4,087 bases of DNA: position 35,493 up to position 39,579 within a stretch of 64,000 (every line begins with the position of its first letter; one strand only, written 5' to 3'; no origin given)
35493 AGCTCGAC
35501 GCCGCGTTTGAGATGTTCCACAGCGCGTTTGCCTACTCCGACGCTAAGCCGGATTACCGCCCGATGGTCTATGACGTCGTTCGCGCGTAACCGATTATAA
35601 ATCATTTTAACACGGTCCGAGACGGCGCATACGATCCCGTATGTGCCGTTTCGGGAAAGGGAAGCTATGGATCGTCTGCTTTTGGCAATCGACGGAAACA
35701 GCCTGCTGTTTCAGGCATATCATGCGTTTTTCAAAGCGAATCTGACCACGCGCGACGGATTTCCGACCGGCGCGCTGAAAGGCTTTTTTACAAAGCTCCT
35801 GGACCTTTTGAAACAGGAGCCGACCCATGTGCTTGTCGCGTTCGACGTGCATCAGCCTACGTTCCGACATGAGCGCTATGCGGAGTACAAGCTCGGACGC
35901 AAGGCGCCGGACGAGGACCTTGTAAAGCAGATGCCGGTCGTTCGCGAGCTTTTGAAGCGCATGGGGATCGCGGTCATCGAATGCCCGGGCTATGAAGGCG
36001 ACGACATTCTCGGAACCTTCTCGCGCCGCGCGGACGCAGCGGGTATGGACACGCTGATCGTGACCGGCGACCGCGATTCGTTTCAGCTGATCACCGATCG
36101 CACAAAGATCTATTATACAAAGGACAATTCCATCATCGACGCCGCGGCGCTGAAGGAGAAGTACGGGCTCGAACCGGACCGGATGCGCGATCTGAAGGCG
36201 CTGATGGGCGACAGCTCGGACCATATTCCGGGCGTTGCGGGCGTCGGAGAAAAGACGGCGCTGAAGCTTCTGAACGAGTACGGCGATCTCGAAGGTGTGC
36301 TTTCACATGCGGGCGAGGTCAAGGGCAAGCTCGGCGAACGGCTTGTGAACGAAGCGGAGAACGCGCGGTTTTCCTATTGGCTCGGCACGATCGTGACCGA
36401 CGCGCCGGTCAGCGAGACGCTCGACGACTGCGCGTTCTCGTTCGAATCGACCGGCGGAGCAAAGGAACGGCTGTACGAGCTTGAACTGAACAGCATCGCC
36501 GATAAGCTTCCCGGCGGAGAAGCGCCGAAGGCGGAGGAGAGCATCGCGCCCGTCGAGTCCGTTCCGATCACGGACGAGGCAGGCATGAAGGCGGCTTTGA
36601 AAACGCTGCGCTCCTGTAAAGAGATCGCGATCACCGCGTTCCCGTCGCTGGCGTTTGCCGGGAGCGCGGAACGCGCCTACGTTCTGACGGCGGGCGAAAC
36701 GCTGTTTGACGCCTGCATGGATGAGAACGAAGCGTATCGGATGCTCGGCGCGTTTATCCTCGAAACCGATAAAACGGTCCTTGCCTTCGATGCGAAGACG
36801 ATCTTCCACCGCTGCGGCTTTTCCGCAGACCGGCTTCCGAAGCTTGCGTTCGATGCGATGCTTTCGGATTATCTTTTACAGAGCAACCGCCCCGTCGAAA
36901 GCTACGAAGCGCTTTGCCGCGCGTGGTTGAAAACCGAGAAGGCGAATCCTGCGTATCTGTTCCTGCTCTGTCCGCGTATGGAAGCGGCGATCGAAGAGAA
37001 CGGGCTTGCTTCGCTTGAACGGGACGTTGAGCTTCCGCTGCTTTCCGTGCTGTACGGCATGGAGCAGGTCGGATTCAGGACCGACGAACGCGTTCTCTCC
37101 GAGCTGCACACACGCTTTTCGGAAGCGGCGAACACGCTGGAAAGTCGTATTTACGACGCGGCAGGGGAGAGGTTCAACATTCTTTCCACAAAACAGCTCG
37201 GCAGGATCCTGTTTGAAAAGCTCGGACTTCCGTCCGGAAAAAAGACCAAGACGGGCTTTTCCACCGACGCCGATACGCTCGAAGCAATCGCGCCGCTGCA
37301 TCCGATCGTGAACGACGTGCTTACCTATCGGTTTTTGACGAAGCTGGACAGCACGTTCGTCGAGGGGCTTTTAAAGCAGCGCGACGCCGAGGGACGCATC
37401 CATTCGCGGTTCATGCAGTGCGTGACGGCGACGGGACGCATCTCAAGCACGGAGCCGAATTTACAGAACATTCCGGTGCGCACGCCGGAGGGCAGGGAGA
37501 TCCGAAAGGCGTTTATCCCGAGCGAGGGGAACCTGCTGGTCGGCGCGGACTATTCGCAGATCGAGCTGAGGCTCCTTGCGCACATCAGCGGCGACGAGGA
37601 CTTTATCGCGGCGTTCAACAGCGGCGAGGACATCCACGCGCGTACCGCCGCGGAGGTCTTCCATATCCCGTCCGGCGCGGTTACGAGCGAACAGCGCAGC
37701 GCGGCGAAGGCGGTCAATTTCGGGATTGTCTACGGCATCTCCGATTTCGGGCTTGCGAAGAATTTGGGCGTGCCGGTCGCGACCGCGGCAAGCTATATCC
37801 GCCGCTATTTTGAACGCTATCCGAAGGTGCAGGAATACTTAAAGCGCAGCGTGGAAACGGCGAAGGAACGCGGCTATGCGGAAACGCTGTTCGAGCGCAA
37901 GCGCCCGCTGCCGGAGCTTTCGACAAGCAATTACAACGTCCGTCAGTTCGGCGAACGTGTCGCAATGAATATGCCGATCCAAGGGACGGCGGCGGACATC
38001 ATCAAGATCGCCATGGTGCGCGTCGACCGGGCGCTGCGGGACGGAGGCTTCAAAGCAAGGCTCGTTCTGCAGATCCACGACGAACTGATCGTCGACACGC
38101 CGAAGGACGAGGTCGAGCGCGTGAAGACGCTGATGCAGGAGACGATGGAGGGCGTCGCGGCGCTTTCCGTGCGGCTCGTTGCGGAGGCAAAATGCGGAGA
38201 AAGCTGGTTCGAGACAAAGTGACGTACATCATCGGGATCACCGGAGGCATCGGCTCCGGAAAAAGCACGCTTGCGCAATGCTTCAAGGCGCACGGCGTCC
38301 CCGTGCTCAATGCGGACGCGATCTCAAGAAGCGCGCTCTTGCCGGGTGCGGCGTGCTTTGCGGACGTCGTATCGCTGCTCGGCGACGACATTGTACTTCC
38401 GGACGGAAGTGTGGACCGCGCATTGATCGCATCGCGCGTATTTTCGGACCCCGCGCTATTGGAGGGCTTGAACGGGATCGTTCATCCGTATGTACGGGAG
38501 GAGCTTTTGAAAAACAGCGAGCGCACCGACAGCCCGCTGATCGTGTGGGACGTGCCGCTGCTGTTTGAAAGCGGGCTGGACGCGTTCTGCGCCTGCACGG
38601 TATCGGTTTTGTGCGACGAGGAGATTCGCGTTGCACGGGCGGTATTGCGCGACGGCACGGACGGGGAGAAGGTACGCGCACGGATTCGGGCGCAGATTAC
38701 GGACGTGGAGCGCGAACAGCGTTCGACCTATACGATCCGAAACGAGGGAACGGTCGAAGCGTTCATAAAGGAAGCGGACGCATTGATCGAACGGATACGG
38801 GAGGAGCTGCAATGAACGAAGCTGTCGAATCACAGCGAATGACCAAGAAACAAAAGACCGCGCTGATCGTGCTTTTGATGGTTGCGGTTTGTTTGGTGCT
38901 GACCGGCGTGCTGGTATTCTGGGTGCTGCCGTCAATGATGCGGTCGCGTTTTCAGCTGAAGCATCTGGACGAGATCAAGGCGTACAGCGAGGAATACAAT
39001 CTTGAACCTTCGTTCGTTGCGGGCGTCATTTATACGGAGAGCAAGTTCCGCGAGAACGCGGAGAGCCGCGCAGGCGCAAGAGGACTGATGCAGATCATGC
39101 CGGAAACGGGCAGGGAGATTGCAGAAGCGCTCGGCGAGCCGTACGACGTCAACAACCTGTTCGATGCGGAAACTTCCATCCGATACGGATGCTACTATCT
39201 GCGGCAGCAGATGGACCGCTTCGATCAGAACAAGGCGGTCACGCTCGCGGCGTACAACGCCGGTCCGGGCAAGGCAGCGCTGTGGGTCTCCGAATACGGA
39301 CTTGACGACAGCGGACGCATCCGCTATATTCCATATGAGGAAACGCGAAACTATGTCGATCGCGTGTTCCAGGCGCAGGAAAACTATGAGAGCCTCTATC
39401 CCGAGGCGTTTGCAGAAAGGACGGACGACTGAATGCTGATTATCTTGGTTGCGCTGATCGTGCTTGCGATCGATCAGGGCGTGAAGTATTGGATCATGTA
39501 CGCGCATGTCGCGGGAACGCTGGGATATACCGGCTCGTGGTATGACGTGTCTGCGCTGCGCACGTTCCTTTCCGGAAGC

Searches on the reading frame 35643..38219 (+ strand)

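Call 35: search_protein_families(library=pfam, proteins=[window:35643-38219:+], max_evalue=0.001)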
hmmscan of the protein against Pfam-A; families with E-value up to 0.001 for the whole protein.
window:35643-38219:+ (859 aa): 3 families
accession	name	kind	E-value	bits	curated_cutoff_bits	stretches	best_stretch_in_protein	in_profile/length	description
PF00476.26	DNA_pol_A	-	1.9e-156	521.3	34.3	1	484-856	3-380/381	DNA polymerase family A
PF02739.22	5_3_exonuc_N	-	1.4e-53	181.4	34.3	1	13-175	2-164/164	5'-3' exonuclease, N-terminal resolvase-like domain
PF01367.25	5_3_exonuc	-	2.2e-30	105.4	40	1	177-265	2-91/97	5'-3' exonuclease, C-terminal SAM fold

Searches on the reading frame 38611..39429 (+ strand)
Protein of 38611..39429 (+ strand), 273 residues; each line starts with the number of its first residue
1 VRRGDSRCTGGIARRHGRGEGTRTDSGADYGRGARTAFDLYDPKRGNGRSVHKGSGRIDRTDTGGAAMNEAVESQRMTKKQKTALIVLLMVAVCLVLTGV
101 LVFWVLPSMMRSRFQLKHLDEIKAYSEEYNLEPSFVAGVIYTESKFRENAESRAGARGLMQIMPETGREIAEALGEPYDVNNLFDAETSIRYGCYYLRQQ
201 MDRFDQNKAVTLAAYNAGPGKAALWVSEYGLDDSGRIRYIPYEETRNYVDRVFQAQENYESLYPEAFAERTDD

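Call 35: search_protein_families(library=pfam, proteins=[window:38611-39429:+], max_evalue=0.001)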
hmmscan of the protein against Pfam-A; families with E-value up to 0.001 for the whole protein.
window:38611-39429:+ (273 aa): 1 family
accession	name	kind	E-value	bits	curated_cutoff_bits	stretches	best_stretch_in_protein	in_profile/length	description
PF01464.25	SLT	-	2.1e-28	98.6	21.3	1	122-229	3-108/117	Transglycosylase SLT domain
